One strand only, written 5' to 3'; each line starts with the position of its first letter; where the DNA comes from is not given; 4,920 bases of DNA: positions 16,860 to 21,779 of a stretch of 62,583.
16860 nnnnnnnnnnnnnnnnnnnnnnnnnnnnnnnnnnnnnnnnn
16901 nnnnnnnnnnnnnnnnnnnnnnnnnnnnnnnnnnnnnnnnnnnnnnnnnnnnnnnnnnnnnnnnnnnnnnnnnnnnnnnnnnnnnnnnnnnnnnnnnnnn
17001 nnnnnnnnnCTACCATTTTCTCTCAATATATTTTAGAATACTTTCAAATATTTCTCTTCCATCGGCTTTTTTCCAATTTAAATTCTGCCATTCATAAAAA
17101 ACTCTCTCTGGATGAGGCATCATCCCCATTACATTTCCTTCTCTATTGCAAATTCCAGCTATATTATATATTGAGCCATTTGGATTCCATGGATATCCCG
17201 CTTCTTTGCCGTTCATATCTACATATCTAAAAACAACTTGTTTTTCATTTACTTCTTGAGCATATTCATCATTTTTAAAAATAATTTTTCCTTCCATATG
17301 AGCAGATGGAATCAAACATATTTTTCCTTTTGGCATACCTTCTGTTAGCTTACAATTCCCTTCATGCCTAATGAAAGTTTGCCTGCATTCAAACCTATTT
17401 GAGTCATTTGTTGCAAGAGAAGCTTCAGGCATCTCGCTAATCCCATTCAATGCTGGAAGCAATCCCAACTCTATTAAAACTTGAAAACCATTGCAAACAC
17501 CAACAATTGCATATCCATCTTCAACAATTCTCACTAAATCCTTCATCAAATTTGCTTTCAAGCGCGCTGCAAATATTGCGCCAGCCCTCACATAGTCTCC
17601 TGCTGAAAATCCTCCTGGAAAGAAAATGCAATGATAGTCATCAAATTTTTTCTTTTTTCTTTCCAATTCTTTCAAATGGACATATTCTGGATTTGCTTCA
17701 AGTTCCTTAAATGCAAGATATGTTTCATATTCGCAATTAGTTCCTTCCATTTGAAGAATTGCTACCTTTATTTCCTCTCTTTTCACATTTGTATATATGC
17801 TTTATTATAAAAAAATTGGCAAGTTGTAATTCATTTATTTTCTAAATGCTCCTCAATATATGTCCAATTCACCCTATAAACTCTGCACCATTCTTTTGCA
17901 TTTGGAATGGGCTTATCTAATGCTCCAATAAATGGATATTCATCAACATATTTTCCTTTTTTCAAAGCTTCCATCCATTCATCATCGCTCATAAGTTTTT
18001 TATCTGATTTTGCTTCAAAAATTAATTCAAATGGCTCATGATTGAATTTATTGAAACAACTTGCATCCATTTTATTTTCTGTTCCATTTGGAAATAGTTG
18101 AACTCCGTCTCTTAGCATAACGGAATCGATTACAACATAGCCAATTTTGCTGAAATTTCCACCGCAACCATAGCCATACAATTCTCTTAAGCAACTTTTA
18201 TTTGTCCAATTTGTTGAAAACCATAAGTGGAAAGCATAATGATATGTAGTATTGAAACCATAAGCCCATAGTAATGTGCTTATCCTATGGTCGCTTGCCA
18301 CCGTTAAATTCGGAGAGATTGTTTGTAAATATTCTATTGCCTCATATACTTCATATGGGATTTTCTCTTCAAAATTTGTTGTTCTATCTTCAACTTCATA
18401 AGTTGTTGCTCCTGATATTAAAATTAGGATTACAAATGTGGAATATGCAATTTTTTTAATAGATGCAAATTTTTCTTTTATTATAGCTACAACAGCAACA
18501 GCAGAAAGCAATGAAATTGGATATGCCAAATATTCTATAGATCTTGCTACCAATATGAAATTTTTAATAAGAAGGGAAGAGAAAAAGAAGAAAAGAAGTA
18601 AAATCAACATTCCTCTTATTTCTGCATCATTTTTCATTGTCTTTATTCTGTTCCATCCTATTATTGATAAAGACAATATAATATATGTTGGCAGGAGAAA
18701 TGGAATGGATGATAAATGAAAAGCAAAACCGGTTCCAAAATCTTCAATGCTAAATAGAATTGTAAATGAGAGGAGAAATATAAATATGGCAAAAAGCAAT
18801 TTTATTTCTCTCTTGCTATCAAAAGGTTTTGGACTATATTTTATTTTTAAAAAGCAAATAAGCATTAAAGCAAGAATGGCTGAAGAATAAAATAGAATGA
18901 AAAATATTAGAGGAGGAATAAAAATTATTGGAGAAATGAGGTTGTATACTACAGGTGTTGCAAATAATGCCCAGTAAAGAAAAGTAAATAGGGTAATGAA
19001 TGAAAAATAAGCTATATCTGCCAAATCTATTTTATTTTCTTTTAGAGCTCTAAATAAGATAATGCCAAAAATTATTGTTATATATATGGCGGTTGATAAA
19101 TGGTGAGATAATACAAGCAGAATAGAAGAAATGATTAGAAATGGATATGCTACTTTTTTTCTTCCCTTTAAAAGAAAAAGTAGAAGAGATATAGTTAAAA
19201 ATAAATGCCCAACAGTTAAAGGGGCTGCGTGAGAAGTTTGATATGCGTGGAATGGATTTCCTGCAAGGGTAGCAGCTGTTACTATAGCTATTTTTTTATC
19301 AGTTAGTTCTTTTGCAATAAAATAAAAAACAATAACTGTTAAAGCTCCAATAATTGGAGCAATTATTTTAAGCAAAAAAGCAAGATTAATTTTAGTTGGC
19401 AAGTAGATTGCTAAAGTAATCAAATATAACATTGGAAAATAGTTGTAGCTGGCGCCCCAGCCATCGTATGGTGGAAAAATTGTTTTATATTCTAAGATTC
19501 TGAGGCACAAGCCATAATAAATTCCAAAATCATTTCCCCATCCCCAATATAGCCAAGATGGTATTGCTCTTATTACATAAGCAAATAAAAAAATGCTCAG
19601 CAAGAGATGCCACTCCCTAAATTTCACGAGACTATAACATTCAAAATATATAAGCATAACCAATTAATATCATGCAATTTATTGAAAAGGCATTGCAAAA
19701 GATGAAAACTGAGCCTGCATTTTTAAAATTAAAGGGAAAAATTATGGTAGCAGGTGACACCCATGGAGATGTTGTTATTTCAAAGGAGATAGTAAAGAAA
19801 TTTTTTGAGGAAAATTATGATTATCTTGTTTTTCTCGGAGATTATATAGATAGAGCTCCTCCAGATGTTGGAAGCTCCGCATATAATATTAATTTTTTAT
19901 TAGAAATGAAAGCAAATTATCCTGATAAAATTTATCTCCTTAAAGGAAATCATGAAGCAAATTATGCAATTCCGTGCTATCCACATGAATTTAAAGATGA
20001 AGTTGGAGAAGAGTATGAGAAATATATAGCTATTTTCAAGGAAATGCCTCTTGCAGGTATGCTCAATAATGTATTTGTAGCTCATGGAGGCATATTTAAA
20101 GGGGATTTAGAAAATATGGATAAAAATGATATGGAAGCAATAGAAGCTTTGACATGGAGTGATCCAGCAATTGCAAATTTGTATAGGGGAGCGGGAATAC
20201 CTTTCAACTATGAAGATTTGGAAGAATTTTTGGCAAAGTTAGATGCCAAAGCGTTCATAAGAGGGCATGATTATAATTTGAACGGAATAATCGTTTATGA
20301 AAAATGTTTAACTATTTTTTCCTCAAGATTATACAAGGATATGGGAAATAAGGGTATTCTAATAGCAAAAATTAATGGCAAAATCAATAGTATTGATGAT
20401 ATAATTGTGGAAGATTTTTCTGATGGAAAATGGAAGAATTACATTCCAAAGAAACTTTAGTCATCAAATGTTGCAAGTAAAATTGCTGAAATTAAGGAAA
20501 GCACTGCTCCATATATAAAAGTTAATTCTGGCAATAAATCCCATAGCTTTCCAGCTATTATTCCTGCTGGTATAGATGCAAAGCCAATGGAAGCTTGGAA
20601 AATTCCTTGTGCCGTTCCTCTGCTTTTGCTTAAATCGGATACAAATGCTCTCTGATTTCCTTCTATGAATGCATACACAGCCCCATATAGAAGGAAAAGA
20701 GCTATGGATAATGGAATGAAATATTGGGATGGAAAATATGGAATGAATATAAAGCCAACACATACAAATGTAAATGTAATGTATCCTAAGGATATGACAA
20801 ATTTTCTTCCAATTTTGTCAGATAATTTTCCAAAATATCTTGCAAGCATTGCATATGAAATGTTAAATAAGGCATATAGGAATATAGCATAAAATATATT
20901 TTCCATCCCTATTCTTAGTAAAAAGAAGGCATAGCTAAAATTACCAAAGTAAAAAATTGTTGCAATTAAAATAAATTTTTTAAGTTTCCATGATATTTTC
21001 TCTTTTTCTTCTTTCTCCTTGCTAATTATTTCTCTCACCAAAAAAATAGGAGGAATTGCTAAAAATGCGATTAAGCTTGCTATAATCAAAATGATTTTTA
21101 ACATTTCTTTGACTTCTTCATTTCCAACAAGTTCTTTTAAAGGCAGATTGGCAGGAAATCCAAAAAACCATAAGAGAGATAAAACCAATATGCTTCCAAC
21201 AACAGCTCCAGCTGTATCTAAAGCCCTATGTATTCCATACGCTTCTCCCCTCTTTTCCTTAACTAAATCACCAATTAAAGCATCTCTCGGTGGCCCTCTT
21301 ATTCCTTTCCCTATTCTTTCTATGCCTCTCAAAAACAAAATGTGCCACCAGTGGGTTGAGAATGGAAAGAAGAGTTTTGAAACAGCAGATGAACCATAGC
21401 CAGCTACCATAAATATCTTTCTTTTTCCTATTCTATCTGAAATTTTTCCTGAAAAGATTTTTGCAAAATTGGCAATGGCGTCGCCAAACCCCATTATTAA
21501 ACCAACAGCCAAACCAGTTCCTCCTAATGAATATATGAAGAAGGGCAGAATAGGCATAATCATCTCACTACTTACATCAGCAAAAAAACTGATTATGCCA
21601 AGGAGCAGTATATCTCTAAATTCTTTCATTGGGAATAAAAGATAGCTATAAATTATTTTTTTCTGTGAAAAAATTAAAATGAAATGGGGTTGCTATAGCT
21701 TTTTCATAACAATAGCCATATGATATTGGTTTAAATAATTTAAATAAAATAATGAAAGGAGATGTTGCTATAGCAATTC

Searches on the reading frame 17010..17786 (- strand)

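Call 66: search_protein_families(library=pfam, proteins=[window:17010-17786:-], max_evalue=0.000001)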
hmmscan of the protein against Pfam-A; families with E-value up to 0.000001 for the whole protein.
window:17010-17786:- (258 aa): 1 family
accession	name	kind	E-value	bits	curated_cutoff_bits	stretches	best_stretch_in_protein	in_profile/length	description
PF13507.12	GATase_5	-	2.1e-64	217.6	27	1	6-253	2-259/260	CobB/CobQ-like glutamine amidotransferase domain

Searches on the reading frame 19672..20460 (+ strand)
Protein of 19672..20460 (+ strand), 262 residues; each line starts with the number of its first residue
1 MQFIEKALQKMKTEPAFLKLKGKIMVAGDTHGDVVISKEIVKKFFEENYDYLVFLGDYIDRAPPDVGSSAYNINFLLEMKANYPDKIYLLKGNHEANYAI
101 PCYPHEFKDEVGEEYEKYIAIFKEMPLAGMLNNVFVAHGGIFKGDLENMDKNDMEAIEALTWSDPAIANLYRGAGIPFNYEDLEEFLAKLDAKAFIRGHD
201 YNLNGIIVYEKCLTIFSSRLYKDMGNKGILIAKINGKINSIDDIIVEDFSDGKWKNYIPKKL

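Call 66: search_protein_families(library=pfam, proteins=[window:19672-20460:+], max_evalue=0.000001)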
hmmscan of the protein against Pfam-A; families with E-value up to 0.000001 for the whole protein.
window:19672-20460:+ (262 aa): 1 family
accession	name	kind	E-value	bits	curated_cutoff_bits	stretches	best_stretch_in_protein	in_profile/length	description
PF00149.33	Metallophos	-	2.6e-23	83.9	21.5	1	23-200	2-188/191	Calcineurin-like phosphoesterase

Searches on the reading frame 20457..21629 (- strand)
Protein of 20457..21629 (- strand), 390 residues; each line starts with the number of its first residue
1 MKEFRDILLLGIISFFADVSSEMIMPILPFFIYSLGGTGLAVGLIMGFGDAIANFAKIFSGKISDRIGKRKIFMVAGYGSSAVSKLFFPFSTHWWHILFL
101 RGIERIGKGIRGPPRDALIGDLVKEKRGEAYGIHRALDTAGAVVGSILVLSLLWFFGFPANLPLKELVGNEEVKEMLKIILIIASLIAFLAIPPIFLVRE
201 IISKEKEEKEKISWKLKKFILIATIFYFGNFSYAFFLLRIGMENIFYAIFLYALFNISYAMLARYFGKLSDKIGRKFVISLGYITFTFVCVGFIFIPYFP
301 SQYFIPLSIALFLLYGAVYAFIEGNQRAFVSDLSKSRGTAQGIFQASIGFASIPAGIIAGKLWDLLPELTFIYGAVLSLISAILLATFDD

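Call 23: search_protein_families(library=ncbifam, proteins=[window:20457-21629:-])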
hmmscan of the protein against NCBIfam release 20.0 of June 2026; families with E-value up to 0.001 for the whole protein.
window:20457-21629:- (390 aa): 13 families
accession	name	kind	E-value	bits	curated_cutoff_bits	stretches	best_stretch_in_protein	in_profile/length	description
TIGR00881.1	2A0104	subfamily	2.1e-10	40.2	407.75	1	50-156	40-147/379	phosphoglycerate transporter protein PgtP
NF008650.1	PRK11646.1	equivalog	1.7e-09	37.2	469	1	26-153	31-159/400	multidrug efflux MFS transporter MdtH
NF053757.1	BclibactTpBcbE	equivalog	5.4e-07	28.9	600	1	6-158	3-164/394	bacillibactin exporter BcbE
NF012177.1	tet_MFS_42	exception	8.8e-07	28.5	850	1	16-383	8-380/411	tetracycline efflux MFS transporter Tet(42)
NF012174.0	tet_MFS_A_B_C_D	equivalog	6.1e-06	25.3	475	1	15-148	12-147/382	Tet(A)/Tet(B)/Tet(C) family tetracycline efflux MFS transporter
NF008270.1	PRK11043.1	equivalog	1.2e-05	24.6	430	0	8-108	8-107/382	purine nucleoside transporter PunC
NF033134.0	cmlA_floR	equivalog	2.9e-05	23.7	450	0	7-107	12-111/388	CmlA/FloR family chloramphenicol efflux MFS transporter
TIGR00897.2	2A0118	subfamily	2.9e-05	23.2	375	1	5-157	222-378/401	RbtT/DalT/CsbX family MFS transporter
NF053813.1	MFS_TcaB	equivalog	7.4e-05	21.7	475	0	7-107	8-107/396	putative multidrug effflux MFS transporter TcaB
NF008654.0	PRK11652.1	equivalog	0.00018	20.5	479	0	253-291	51-89/397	multidrug efflux MFS transporter EmrD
NF007372.0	PRK09874.1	equivalog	0.0002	20.6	571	1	14-353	23-358/408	multidrug efflux MFS transporter MdtG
NF000509.1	efflux_CmlA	exception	0.00022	20.7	875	0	7-80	16-89/419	CmlA family chloramphenicol efflux MFS transporter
NF045684.1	tet_MFS_65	exception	0.00032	20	800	0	20-164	11-155/383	tetracycline efflux MFS transporter Tet(65)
